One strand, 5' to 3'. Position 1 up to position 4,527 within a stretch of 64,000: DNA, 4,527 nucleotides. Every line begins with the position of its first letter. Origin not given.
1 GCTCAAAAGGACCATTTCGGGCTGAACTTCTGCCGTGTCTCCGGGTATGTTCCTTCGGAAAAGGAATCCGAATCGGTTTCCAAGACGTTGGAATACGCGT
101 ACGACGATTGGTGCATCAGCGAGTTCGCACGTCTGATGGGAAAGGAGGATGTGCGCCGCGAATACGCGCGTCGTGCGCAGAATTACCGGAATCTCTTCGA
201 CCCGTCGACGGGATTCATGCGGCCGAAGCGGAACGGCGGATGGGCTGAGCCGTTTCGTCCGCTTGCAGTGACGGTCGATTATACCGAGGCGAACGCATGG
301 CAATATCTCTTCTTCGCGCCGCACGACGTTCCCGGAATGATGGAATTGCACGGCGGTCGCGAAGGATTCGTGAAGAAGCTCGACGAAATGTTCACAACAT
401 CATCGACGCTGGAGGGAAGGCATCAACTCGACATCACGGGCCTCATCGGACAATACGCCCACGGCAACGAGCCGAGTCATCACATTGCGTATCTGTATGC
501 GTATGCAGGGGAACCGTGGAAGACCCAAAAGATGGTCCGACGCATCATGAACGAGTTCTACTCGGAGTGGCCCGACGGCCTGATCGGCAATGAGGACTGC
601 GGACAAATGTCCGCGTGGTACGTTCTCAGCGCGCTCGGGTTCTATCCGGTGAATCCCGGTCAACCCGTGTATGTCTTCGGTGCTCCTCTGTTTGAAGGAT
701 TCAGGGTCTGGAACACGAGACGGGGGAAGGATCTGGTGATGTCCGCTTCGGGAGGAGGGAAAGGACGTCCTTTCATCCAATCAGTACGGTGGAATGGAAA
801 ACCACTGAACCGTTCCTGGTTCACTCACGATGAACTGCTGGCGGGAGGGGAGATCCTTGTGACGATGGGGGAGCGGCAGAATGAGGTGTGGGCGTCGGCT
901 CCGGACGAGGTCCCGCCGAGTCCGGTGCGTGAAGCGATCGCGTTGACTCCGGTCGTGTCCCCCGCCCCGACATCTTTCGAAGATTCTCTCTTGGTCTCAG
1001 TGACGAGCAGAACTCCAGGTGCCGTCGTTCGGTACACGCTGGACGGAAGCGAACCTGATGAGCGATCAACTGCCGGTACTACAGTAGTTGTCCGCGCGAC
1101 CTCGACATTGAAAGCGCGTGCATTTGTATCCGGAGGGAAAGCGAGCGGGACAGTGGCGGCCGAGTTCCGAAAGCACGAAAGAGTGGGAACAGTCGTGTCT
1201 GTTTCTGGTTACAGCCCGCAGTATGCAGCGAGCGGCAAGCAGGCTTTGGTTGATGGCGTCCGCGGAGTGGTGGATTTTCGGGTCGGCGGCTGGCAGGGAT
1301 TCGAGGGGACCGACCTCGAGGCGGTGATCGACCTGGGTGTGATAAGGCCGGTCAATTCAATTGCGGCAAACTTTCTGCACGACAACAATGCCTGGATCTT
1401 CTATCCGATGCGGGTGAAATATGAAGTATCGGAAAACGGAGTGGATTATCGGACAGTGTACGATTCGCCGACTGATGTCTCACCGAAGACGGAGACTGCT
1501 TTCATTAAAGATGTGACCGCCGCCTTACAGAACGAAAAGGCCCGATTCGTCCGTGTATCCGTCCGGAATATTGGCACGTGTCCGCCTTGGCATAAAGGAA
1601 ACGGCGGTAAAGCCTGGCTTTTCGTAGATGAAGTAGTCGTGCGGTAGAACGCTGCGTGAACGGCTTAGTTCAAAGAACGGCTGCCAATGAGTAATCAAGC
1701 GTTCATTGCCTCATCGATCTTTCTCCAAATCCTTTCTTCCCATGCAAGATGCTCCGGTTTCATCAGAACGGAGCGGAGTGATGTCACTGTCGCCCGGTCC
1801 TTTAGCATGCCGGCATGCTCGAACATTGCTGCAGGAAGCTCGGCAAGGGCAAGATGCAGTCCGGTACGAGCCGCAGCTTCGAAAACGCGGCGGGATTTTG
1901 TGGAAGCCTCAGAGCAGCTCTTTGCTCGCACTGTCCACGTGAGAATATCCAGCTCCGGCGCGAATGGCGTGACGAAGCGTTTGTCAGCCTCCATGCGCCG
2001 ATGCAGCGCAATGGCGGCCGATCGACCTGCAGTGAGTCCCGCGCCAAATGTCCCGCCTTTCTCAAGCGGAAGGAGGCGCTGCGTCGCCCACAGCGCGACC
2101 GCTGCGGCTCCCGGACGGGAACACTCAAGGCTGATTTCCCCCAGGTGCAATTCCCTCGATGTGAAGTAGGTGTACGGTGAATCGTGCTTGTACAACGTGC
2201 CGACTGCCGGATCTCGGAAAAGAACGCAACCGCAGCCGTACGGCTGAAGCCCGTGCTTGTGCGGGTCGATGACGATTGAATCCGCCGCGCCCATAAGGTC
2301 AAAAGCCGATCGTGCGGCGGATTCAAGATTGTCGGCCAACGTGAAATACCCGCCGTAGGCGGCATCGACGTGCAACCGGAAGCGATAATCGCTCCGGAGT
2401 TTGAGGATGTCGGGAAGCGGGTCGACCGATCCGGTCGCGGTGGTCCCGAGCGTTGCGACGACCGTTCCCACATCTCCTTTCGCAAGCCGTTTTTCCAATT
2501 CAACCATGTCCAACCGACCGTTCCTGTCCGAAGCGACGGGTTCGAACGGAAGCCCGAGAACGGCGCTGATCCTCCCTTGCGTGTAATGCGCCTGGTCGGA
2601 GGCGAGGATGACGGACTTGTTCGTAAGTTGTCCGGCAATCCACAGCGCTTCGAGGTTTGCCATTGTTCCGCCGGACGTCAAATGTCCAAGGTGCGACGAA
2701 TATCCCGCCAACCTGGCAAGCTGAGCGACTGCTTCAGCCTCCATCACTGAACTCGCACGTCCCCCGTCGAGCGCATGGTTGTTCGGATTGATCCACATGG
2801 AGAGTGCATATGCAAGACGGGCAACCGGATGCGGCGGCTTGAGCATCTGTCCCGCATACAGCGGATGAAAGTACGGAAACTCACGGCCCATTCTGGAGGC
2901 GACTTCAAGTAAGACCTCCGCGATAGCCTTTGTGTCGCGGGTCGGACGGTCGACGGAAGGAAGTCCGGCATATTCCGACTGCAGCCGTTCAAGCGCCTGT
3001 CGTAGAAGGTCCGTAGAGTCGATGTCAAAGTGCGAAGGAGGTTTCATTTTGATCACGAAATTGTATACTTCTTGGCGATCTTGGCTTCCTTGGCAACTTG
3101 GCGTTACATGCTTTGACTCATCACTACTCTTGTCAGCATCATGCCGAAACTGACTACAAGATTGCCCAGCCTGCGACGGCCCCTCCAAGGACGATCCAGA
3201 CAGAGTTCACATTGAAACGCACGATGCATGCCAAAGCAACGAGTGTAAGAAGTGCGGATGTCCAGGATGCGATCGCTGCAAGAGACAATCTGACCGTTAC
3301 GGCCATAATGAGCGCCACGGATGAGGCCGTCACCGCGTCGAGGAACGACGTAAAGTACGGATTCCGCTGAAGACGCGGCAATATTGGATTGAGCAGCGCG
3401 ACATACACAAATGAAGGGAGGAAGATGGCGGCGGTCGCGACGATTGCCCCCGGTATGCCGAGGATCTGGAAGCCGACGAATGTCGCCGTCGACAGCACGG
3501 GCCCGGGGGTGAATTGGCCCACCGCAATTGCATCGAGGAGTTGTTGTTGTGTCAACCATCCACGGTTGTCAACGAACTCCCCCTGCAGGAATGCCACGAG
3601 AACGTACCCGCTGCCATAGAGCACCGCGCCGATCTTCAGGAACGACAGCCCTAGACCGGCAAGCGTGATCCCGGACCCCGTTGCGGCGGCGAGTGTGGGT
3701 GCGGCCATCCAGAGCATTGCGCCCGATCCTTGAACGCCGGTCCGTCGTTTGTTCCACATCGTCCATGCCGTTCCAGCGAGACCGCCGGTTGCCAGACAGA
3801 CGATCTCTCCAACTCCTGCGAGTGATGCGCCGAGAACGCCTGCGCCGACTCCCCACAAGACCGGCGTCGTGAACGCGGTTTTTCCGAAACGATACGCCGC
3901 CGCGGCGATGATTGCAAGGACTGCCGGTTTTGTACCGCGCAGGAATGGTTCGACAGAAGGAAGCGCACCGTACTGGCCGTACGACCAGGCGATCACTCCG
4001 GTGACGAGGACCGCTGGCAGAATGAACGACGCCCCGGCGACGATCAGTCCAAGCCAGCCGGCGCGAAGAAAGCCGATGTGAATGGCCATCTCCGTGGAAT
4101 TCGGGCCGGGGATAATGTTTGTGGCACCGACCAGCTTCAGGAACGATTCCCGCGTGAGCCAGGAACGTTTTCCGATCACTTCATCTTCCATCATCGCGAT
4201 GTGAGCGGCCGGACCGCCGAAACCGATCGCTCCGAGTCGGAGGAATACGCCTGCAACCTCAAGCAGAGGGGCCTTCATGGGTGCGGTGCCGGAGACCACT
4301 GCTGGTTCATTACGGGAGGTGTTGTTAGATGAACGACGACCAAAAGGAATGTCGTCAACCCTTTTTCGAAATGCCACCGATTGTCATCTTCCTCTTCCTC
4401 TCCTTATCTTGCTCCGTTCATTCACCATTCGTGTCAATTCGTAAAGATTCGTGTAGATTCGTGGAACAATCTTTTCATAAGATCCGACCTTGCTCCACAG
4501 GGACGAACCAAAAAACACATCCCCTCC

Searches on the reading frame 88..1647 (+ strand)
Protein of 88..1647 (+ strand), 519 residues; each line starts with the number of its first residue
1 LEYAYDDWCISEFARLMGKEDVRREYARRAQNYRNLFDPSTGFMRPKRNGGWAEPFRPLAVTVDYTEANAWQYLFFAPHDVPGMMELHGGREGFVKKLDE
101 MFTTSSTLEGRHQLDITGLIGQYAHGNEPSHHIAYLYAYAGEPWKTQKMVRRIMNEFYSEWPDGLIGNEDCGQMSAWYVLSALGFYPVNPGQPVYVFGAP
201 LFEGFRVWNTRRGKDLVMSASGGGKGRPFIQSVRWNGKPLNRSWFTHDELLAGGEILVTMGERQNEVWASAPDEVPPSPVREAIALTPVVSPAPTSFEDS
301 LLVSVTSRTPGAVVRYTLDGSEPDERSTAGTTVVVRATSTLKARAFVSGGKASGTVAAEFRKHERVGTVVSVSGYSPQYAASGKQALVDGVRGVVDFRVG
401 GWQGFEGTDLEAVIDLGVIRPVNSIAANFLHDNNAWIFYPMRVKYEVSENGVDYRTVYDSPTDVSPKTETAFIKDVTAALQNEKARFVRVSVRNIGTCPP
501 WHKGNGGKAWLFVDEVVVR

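Call 29: search_protein_families(library=pfam, proteins=[window:88-1647:+], max_evalue=0.001)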
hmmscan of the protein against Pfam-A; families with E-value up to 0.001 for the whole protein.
window:88-1647:+ (519 aa): 4 families
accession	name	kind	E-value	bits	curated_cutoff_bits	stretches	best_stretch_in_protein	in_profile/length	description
PF07971.18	Glyco_hydro_92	-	1.5e-104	351.1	24.6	1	1-261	205-463/464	Glycosyl hydrolase family 92 catalytic domain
PF13290.12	CHB_HEX_C_1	-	3.9e-11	43.2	22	1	293-356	2-66/67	Chitobiase/beta-hexosaminidase C-terminal domain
PF13287.12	Fn3_assoc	-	1.9e-08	34.7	23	1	304-359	2-58/59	Fn3 associated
PF00754.31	F5_F8_type_C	-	1.1e-06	29.3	28.2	1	376-502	9-116/127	F5/8 type C domain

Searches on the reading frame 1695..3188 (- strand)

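Call 29: search_protein_families(library=pfam, proteins=[window:1695-3188:-], max_evalue=0.001)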
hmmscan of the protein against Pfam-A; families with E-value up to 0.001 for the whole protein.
window:1695-3188:- (497 aa): 4 families
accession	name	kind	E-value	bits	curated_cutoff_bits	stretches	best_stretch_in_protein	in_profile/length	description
PF00282.25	Pyridoxal_deC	-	9e-24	84.3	27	1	185-405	139-359/375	Pyridoxal-dependent decarboxylase conserved domain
PF01212.27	Beta_elim_lyase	-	8.7e-07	29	27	1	154-327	38-214/288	Beta-eliminating lyase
PF00155.27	Aminotran_1_2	-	2.8e-06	27.2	19.7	1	154-283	48-193/361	Aminotransferase class I and II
PF00266.25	Aminotran_5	-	0.00021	20.8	21.5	1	170-277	66-177/371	Aminotransferase class-V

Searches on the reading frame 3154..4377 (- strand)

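Call 29: search_protein_families(library=pfam, proteins=[window:3154-4377:-], max_evalue=0.001)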
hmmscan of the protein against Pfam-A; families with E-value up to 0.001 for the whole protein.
window:3154-4377:- (407 aa): 1 family
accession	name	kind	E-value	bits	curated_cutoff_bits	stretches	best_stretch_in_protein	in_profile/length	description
PF02417.20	Chromate_transp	-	1.5e-80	269.5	28.6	2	242-404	3-166/166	Chromate transporter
